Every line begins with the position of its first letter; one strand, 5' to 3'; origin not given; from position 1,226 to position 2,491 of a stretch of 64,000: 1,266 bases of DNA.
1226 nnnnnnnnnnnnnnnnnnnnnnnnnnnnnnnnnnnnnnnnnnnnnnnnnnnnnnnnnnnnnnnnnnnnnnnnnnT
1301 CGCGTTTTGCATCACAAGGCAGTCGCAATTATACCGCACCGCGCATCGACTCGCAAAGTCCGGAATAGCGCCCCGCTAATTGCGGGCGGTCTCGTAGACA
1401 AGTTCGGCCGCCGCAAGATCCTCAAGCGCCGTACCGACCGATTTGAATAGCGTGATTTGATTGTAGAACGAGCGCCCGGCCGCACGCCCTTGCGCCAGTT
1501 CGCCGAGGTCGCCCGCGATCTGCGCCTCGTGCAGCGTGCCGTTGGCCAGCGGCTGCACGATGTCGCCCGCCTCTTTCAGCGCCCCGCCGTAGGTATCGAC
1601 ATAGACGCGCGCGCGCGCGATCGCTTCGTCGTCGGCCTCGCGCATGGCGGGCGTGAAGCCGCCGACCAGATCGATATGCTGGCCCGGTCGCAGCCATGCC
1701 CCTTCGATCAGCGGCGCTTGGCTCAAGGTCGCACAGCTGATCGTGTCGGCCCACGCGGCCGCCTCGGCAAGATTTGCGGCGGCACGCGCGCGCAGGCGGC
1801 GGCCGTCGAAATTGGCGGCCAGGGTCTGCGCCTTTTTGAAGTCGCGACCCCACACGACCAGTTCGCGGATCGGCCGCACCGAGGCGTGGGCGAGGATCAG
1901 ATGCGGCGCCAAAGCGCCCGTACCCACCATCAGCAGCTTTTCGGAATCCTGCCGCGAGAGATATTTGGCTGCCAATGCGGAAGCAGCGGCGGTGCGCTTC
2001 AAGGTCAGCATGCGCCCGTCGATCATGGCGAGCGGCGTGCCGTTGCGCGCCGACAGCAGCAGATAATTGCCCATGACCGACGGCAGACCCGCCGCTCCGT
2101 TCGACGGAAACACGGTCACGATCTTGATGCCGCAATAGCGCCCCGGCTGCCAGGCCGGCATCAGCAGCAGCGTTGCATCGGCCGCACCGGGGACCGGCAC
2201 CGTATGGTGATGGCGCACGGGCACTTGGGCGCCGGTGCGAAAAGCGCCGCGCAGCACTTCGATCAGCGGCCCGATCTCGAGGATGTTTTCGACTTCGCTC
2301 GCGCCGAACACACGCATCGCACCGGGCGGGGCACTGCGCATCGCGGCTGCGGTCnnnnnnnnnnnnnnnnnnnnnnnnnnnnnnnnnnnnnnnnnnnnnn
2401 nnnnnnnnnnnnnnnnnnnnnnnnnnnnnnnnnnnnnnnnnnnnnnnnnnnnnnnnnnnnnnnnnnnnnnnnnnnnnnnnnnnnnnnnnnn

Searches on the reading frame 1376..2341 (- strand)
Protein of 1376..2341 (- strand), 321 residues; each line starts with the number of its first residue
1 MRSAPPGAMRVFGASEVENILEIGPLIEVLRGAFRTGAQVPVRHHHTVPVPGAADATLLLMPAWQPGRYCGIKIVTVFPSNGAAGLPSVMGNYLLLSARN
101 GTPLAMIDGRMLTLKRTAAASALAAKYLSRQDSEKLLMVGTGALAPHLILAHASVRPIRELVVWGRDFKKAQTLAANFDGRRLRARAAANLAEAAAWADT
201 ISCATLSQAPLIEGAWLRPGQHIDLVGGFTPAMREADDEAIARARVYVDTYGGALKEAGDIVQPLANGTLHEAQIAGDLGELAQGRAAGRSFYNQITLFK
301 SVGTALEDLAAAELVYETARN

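Call 16: search_protein_families(library=pfam, proteins=[window:1376-2341:-], max_evalue=0.00001)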
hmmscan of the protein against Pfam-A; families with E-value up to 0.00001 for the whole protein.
window:1376-2341:- (321 aa): 2 families
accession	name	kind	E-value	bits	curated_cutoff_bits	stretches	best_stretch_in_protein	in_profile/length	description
PF02423.21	OCD_Mu_crystall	-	9.9e-63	212.4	24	1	14-320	8-311/314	Ornithine cyclodeaminase/mu-crystallin family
PF01488.26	Shikimate_DH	-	5.4e-10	39.9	24.3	1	123-218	2-96/138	Shikimate / quinate 5-dehydrogenase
